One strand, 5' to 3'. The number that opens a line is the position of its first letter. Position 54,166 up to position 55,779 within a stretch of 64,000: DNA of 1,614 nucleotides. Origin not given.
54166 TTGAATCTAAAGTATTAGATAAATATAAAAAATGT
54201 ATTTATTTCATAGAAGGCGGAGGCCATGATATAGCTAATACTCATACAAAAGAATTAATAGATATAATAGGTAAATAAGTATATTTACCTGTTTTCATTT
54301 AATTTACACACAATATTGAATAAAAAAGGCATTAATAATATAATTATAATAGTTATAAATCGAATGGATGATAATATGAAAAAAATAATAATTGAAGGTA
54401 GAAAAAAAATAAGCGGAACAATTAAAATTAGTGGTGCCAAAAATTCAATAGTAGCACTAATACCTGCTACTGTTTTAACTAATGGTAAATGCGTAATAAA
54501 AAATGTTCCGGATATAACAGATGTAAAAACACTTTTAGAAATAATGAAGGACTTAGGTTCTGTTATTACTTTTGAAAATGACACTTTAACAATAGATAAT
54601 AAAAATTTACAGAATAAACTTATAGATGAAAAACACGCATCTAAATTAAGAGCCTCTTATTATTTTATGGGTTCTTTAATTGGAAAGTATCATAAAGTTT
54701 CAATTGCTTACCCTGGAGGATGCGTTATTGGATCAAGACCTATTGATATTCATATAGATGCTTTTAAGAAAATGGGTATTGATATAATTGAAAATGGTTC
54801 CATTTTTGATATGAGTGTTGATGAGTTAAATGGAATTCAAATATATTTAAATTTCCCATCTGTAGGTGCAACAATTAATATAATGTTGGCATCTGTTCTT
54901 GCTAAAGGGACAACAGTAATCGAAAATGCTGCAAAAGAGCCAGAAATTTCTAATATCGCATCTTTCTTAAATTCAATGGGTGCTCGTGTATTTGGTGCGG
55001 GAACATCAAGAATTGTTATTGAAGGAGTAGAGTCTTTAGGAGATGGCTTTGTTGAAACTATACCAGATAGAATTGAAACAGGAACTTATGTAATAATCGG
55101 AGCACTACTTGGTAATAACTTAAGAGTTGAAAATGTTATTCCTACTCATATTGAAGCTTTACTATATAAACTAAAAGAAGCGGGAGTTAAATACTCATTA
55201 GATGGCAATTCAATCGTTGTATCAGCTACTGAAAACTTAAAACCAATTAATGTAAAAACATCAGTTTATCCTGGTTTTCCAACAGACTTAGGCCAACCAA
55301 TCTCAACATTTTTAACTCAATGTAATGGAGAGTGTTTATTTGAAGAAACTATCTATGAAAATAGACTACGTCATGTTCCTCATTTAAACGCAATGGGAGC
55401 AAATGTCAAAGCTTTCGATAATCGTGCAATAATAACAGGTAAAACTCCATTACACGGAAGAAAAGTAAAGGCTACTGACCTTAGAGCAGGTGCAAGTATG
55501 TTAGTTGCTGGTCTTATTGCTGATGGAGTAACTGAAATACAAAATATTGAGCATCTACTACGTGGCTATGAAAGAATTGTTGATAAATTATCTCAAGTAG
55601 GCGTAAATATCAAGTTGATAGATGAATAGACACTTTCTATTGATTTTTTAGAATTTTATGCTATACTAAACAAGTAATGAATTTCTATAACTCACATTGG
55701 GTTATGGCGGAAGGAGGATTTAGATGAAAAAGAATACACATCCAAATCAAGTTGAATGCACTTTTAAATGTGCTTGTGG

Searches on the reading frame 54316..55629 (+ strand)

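Call 47: search_protein_families(library=pfam, proteins=[window:54316-55629:+], max_evalue=0.0001)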
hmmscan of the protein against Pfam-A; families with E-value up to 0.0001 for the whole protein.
window:54316-55629:+ (437 aa): 1 family
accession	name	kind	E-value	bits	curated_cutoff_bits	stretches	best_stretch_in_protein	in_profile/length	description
PF00275.25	EPSP_synthase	-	7.2e-83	279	22.8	1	27-425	2-417/417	EPSP synthase (3-phosphoshikimate 1-carboxyvinyltransferase)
